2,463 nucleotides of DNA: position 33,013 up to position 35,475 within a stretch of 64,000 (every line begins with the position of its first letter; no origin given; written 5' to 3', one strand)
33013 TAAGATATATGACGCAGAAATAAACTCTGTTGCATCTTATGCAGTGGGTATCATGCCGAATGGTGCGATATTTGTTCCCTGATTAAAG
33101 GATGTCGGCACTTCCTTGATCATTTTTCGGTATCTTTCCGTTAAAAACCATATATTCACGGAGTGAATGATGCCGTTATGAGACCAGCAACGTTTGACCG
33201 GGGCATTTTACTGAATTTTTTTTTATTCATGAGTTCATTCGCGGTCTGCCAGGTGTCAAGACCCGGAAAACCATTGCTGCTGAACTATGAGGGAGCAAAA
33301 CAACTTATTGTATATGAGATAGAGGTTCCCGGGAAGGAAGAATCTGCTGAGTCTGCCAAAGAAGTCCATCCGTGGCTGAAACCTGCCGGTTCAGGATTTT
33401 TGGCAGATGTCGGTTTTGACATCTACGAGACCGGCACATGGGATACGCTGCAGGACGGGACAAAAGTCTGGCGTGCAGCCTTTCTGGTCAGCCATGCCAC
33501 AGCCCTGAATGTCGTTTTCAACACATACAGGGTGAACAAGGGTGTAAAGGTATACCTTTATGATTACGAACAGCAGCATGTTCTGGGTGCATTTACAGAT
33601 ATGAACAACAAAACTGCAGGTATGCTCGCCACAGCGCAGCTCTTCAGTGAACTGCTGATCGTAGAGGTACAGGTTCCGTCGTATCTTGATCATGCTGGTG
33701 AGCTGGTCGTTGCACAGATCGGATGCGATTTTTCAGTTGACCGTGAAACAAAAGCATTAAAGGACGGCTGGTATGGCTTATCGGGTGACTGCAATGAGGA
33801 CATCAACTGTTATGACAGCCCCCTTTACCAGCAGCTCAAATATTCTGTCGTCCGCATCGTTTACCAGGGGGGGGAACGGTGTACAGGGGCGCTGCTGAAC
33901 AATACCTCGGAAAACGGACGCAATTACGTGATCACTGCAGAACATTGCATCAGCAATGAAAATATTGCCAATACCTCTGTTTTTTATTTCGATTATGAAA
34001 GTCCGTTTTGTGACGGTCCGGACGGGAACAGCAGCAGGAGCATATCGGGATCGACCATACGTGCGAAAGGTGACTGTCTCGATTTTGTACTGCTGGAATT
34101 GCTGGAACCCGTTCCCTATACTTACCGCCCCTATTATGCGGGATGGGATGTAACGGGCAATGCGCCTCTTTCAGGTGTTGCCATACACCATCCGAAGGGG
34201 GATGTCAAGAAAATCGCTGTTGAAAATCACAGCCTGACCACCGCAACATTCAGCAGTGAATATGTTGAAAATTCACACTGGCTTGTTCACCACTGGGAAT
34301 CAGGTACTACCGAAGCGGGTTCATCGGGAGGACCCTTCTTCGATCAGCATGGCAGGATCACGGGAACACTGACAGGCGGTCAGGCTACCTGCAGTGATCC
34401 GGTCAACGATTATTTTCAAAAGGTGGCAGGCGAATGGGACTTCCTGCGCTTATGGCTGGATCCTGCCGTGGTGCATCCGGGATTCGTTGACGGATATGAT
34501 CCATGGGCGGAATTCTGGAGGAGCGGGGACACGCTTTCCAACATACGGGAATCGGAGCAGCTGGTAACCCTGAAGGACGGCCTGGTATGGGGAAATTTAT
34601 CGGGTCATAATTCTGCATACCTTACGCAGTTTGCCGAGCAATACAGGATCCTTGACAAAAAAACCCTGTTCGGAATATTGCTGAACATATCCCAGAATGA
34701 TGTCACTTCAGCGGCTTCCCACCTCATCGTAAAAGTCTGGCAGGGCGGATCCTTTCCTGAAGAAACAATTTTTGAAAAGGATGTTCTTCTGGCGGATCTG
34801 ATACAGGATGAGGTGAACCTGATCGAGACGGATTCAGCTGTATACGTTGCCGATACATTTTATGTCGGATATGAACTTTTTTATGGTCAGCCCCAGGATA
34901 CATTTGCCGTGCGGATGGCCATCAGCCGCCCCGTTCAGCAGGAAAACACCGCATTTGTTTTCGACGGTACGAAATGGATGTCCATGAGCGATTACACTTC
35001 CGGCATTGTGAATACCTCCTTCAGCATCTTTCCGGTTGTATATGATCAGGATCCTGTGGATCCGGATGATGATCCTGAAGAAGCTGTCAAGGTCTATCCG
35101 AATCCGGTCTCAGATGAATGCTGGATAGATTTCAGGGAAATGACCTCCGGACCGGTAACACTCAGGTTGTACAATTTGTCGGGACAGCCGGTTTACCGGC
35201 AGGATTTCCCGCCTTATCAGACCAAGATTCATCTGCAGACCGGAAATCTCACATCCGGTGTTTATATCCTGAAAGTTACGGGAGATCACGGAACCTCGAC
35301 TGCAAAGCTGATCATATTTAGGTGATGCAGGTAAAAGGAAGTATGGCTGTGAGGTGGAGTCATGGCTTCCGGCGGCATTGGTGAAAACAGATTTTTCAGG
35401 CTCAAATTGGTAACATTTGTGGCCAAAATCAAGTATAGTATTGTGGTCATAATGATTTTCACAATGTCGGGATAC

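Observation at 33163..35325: T9SS-sorted trypsin-fold protease inside a B12 locus: candidate corrinoid-liberating protease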

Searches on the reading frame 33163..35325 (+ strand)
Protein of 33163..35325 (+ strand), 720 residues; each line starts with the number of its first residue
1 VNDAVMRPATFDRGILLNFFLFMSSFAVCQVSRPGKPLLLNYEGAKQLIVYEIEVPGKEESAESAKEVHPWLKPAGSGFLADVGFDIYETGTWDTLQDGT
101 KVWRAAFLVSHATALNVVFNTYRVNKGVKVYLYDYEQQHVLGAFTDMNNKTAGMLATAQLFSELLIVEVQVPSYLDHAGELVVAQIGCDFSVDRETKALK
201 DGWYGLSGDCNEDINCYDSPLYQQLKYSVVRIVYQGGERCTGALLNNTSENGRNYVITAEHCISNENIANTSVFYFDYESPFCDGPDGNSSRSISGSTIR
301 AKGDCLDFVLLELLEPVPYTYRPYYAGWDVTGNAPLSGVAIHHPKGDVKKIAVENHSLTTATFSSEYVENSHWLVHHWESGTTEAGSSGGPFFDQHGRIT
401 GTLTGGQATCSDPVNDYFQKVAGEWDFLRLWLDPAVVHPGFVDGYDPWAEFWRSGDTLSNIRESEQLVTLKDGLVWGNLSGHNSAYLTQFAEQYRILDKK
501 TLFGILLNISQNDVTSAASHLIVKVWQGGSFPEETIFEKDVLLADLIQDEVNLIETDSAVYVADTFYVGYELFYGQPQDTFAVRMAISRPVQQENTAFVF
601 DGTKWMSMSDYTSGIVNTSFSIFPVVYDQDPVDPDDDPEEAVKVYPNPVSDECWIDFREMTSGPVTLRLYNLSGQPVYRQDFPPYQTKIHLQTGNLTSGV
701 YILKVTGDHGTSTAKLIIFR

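Call 4: search_protein_families(library=pfam, proteins=[window:33163-35325:+], max_evalue=0.01)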
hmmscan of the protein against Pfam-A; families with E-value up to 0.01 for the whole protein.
window:33163-35325:+ (720 aa): 3 families
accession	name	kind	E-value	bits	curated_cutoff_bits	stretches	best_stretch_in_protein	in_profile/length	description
PF18962.6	Por_Secre_tail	-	4.3e-13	49.8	27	1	644-718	1-75/75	Secretion system C-terminal sorting domain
PF13365.12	Trypsin_2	-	3.4e-08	34.8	27.6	1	240-401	1-143/144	Trypsin-like peptidase domain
PF00089.32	Trypsin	-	1e-05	25.9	20.6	1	230-422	16-214/220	Trypsin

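Call 5: search_protein_families(library=ncbifam, proteins=[window:33163-35325:+], max_evalue=0.01)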
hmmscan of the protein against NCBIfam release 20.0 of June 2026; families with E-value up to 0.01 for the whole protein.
window:33163-35325:+ (720 aa): 4 families
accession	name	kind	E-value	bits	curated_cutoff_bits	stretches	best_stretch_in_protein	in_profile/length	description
TIGR04183.1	Por_Secre_tail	domain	1.5e-12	47.3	23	1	644-718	1-71/72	T9SS type A sorting domain-containing protein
NF038113.1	T9SSA_dep_M36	equivalog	9.2e-12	43.9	885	1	640-718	791-868/869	T9SS-dependent M36 family metallopeptidase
NF052323.1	T9SSA_dep_M6i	equivalog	2.6e-06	25.7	600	1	641-717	957-1037/1043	T9SS-dependent M6-like inactivated metalloprotease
NF050177.1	TapA_OM_Porphy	equivalog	0.00012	21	500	1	639-718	468-543/544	TapA/TapC family T9SS-dependent outer membrane protein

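Call 6: search_solved_structures(query=window:33163-35325:+, max_evalue=1, show_alignments=2)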
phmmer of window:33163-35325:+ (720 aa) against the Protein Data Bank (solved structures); distinct sequences matched with E-value up to 1: 6.
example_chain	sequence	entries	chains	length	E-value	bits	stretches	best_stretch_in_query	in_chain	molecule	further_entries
4nsv_A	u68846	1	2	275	1.2e-29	106.3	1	205-447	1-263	Lysyl endopeptidase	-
4nsy_A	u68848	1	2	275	1.3e-29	106.3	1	205-447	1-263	Lysyl endopeptidase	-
1arb_A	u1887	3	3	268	1.6e-27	99.4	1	205-447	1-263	ACHROMOBACTER PROTEASE I | Protease 1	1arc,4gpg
9omd_A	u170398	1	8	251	1.1e-16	63.5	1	200-428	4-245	Lysyl endopeptidase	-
9whd_A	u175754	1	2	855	0.016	16.7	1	640-712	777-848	GH167 glycoside hydrolase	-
8glk_D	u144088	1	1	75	0.021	16.3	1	643-718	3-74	Endonuclease I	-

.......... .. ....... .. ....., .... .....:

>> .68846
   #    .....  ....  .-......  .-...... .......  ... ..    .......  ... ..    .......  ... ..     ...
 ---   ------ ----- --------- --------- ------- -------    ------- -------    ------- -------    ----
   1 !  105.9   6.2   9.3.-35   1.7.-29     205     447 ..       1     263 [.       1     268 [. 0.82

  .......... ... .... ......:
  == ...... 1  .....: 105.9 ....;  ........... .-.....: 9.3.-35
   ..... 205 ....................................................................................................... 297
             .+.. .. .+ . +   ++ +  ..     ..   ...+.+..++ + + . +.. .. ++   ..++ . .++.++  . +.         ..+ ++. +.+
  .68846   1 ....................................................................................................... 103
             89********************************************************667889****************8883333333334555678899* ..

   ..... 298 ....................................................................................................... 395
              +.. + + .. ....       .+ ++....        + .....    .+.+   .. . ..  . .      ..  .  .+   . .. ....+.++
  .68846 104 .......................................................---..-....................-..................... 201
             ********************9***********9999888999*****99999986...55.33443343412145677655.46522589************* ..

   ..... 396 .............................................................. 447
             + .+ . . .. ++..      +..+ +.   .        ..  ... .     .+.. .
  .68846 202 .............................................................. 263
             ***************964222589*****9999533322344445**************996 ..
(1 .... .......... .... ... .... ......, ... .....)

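Call 7: find_homologous_proteins(query=window:33163-35325:+)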
Query window:33163-35325:+ (720 aa): 1070 proteins with E <= 0.001 among 8000 candidates; the best 120 are listed.
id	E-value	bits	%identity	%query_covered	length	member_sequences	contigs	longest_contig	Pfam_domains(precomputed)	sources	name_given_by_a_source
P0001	0.0e+0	1681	100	99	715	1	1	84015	PF13365.13,PF18962.8,PF00089.33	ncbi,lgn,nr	ncbi:MAG: T9SS type A sorting domain-containing protein [Bacteroidales bacterium]|nr:T9SS type A sor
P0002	0.0e+0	1284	76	99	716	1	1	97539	PF13365.13,PF18962.8,PF00089.33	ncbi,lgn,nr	ncbi:MAG: T9SS type A sorting domain-containing protein [Bacteroidales bacterium]|nr:T9SS type A sor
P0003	0.0e+0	1080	65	98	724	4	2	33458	PF13365.13,PF18962.8,PF00089.33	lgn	-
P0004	1.4e-276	938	55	100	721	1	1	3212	PF13365.13,PF18962.8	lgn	-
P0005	2.7e-254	864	53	98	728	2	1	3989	PF13365.13,PF18962.8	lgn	-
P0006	3.6e-251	854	52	98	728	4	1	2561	PF13365.13,PF18962.8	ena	-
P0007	8.6e-251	852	51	98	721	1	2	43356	PF13365.13,PF18962.8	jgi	jgi:lysyl endopeptidase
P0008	1.5e-250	852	51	100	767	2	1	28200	PF13365.13,PF18962.8,PF00089.33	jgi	jgi:lysyl endopeptidase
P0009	9.5e-245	832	50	100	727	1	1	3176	PF13365.13,PF18962.8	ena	-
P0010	2.6e-239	814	51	96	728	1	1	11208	PF13365.13,PF18962.8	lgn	-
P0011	3.5e-239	814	51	96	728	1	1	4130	PF13365.13,PF18962.8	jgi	jgi:lysyl endopeptidase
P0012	1.4e-238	812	52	98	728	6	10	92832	PF13365.13,PF18962.8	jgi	jgi:lysyl endopeptidase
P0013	1.5e-238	812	50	100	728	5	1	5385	PF13365.13,PF18962.8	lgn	-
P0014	3.2e-238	811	50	97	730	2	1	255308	PF13365.13,PF18962.8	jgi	jgi:hypothetical protein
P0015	2.3e-236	805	49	100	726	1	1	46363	PF13365.13,PF18962.8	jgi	jgi:lysyl endopeptidase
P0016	4.4e-235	801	48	100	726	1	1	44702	PF13365.13,PF18962.8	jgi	jgi:lysyl endopeptidase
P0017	4.8e-235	800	50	99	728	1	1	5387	PF13365.13,PF18962.8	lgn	-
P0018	1.2e-234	799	51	96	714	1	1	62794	PF13365.13,PF18962.8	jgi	jgi:hypothetical protein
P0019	2.0e-234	798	49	98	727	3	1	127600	PF13365.13,PF18962.8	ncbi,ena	-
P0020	2.9e-234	798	50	96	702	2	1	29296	PF13365.13,PF18962.8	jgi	-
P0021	1.0e-232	793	49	98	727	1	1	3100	PF13365.13,PF18962.8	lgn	-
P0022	1.3e-231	789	49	98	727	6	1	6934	PF13365.13,PF18962.8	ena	-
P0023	1.9e-231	788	48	98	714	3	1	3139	PF13365.13,PF18962.8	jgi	jgi:hypothetical protein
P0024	2.5e-231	788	51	96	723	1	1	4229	PF13365.13,PF18962.8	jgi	jgi:hypothetical protein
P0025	1.0e-230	786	48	98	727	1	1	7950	PF13365.13,PF18962.8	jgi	jgi:lysyl endopeptidase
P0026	2.4e-230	785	50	94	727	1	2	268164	PF13365.13,PF18962.8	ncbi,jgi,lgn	jgi:lysyl endopeptidase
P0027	2.6e-230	785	50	97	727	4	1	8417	PF13365.13,PF18962.8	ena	-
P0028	2.7e-230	785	49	96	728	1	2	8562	PF13365.13,PF18962.8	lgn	-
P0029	1.6e-229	782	49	97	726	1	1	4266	PF13365.13,PF18962.8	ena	-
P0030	2.3e-229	782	51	96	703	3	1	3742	PF13365.13,PF18962.8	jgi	jgi:lysyl endopeptidase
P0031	5.7e-229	780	50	95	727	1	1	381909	PF13365.13,PF18962.8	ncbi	-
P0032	7.0e-229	780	48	100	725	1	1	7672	PF13365.13,PF18962.8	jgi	jgi:lysyl endopeptidase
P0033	9.5e-229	780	48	100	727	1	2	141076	PF13365.13,PF18962.8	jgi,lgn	jgi:lysyl endopeptidase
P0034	1.9e-228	779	49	99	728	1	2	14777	PF13365.13,PF18962.8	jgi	jgi:lysyl endopeptidase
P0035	3.0e-228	778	47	100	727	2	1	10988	PF13365.13,PF18962.8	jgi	jgi:lysyl endopeptidase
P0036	8.9e-228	776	48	99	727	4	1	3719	PF13365.13,PF18962.8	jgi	jgi:lysyl endopeptidase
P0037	1.1e-227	776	49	96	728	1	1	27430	PF13365.13,PF18962.8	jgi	jgi:lysyl endopeptidase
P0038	1.2e-227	776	49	98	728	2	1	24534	PF13365.13,PF18962.8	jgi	jgi:lysyl endopeptidase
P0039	1.7e-226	772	48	99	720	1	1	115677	PF13365.13,PF18962.8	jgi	jgi:lysyl endopeptidase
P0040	1.9e-226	772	48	98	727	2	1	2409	PF13365.13,PF18962.8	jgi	jgi:lysyl endopeptidase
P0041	3.4e-226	771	47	96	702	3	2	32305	PF13365.13,PF18962.8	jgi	-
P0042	3.5e-226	771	48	98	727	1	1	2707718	PF13365.13,PF18962.8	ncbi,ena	-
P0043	9.7e-226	770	47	99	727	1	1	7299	PF13365.13,PF18962.8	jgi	jgi:lysyl endopeptidase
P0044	3.3e-225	768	48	99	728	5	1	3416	PF13365.13,PF18962.8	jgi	-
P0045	7.6e-225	767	47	98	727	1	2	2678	PF13365.13,PF18962.8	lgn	-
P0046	1.4e-224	766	47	98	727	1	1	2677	PF13365.13,PF18962.8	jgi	jgi:lysyl endopeptidase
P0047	2.1e-223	762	48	97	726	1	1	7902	PF13365.13,PF18962.8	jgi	-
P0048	3.9e-223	761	47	98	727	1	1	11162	PF13365.13,PF18962.8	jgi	jgi:lysyl endopeptidase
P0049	1.2e-222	759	49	98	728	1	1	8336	PF13365.13,PF18962.8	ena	-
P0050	2.8e-222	758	46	98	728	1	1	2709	PF13365.13,PF18962.8,PF00089.33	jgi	jgi:hypothetical protein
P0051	4.3e-222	758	46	100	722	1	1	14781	PF13365.13,PF18962.8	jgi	jgi:hypothetical protein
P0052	4.5e-222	758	49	96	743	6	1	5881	PF13365.13,PF18962.8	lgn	-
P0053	1.7e-221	756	47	100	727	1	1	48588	PF13365.13,PF18962.8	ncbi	-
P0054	1.7e-220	752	49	96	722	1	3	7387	PF13365.13,PF18962.8,PF00089.33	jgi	-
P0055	4.5e-220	751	49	96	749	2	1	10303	PF13365.13,PF18962.8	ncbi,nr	ncbi:MAG: T9SS type A sorting domain-containing protein [Bacteroidales bacterium]|nr:T9SS type A sor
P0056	1.1e-219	750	51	87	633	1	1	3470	PF13365.13,PF18962.8,PF00089.33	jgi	jgi:hypothetical protein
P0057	1.2e-219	749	46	100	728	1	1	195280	PF13365.13,PF18962.8,PF00089.33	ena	-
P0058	3.3e-218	745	46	99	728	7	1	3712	PF13365.13,PF18962.8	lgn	-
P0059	1.5e-215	736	48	99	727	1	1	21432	PF13365.13,PF18962.8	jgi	jgi:lysyl endopeptidase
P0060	4.0e-215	735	46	100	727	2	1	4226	PF13365.13,PF18962.8,PF00089.33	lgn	-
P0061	7.5e-215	734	48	95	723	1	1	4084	PF13365.13,PF18962.8,PF00089.33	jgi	jgi:hypothetical protein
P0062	1.2e-214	733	48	98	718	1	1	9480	PF13365.13,PF18962.8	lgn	-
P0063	2.2e-214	732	46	98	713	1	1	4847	PF13365.13,PF18962.8,PF00089.33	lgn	-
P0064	2.9e-214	732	47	96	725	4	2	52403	PF13365.13,PF18962.8,PF00089.33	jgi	jgi:hypothetical protein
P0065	4.4e-214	731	47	97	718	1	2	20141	PF13365.13,PF18962.8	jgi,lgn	jgi:lysyl endopeptidase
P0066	7.3e-214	730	48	94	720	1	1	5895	PF13365.13,PF18962.8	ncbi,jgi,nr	ncbi:MAG TPA: T9SS type A sorting domain-containing protein [Bacteroidales bacterium]|jgi:hypothetic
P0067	1.8e-212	726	47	95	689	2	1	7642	PF13365.13,PF18962.8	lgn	-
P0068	4.0e-212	725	45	98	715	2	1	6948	PF13365.13,PF18962.8,PF00089.33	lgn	-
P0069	4.4e-211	721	46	98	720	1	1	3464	PF13365.13,PF18962.8,PF00089.33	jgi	-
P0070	5.7e-211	721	47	98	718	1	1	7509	PF13365.13,PF18962.8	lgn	-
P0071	7.6e-209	714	49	90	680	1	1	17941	PF13365.13,PF18962.8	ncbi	-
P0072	8.0e-208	710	46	99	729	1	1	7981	PF13365.13,PF18962.8,PF00089.33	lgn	-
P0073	3.4e-207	708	46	95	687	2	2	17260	PF13365.13,PF18962.8,PF00089.33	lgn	-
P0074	1.8e-206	706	47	96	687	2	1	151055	PF13365.13,PF18962.8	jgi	jgi:hypothetical protein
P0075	2.6e-206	705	46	98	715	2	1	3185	PF13365.13,PF18962.8,PF00089.33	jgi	jgi:lysyl endopeptidase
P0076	6.3e-206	704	44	98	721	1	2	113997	PF13365.13,PF18962.8,PF00089.33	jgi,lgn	jgi:lysyl endopeptidase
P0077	8.6e-206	704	46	98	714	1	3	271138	PF13365.13,PF18962.8,PF00089.33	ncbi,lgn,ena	-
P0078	1.6e-203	696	45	96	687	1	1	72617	PF13365.13,PF18962.8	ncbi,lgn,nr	ncbi:MAG TPA: T9SS type A sorting domain-containing protein [Bacteroidales bacterium]|nr:T9SS type A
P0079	6.3e-203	694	44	100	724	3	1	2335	PF13365.13,PF18962.8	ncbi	-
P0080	8.3e-203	694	45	96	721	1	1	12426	PF13365.13,PF18962.8,PF00089.33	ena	-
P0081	3.7e-200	685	44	98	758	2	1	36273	PF13365.13,PF18962.8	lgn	-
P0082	4.3e-200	685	48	91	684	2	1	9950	PF13365.13,PF18962.8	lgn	-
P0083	2.5e-199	682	45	96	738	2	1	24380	PF13365.13,PF18962.8,PF00089.33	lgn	-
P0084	2.9e-198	679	44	98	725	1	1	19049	PF13365.13,PF18962.8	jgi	jgi:lysyl endopeptidase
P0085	3.2e-188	646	44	96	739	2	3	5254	PF13365.13,PF18962.8,PF00089.33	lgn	-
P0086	3.2e-186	639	43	98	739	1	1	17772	PF13365.13,PF18962.8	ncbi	-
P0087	1.0e-185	637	48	84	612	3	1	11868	PF13365.13,PF18962.8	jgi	jgi:hypothetical protein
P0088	8.0e-184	631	42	98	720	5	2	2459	PF13365.13,PF18962.8,PF00089.33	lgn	-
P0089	3.2e-182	626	42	96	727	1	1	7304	PF13365.13,PF18962.8,PF00089.33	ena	-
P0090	4.3e-182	625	40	98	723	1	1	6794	PF13365.13,PF18962.8,PF00089.33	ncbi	-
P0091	7.1e-182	625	41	98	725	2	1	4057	PF13365.13,PF18962.8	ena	-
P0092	2.0e-181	623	42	98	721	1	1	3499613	PF13365.13,PF18962.8,PF00089.33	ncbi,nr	ncbi:MAG: trypsin-like peptidase domain-containing protein [Bacteroidales bacterium]|nr:MAG: trypsin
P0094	5.1e-180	618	41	98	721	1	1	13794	PF13365.13,PF18962.8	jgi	jgi:lysyl endopeptidase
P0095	1.1e-179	617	42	98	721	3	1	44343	PF13365.13,PF18962.8,PF00089.33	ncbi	-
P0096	1.4e-179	617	41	95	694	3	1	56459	PF13365.13,PF18962.8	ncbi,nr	ncbi:MAG: T9SS type A sorting domain-containing protein [Bacteroidales bacterium]|nr:T9SS type A sor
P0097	1.4e-179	617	41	98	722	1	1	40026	PF13365.13,PF18962.8,PF00089.33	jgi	jgi:hypothetical protein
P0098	5.1e-179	615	42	96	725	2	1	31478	PF13365.13,PF18962.8,PF00089.33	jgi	jgi:lysyl endopeptidase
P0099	1.6e-178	613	42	96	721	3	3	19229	PF13365.13,PF18962.8,PF00089.33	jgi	jgi:lysyl endopeptidase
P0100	5.9e-178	612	41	98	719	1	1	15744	PF13365.13,PF18962.8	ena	-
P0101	3.9e-177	609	43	89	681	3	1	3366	PF13365.13,PF18962.8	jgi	jgi:hypothetical protein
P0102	4.8e-177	609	41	97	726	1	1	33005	PF13365.13,PF18962.8,PF00089.33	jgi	jgi:lysyl endopeptidase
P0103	3.3e-176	606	41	98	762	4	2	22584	PF13365.13,PF18962.8,PF00089.33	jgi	jgi:lysyl endopeptidase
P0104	2.4e-175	603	40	98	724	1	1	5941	PF13365.13,PF18962.8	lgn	-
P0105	1.1e-174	601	39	98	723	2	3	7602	PF13365.13,PF18962.8,PF00089.33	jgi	-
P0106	1.3e-174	601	42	89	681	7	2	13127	PF13365.13,PF18962.8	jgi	jgi:lysyl endopeptidase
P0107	1.7e-174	600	40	96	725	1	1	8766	PF13365.13,PF18962.8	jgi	jgi:lysyl endopeptidase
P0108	5.5e-174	599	40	98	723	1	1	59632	PF13365.13,PF18962.8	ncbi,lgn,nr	ncbi:MAG: T9SS type A sorting domain-containing protein [Bacteroidales bacterium]|nr:T9SS type A sor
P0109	1.0e-173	598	42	96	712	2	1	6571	PF13365.13,PF18962.8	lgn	-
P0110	1.1e-173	598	40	96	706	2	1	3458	PF13365.13,PF18962.8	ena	-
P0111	6.2e-173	595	41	96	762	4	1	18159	PF13365.13,PF18962.8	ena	-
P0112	2.9e-172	593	41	92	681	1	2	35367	PF13365.13,PF18962.8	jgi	jgi:lysyl endopeptidase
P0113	6.7e-170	585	41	96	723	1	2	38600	PF13365.13,PF18962.8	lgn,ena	-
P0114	6.8e-170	585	40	96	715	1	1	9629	PF13365.13,PF18962.8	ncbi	-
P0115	1.2e-169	584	41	97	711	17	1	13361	PF13365.13,PF18962.8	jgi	jgi:lysyl endopeptidase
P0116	7.2e-169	582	41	96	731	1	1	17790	PF13365.13,PF18962.8,PF00089.33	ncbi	-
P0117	1.3e-168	581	41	96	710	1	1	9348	PF13365.13,PF18962.8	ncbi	ncbi:MAG: T9SS type A sorting domain-containing protein [Bacteroidales bacterium]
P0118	1.7e-166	574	39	98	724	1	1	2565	PF13365.13,PF18962.8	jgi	jgi:lysyl endopeptidase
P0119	1.8e-166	574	49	71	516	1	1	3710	PF13365.13,PF18962.8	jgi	jgi:hypothetical protein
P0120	3.0e-164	566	41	88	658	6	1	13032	PF13365.13,PF18962.8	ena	-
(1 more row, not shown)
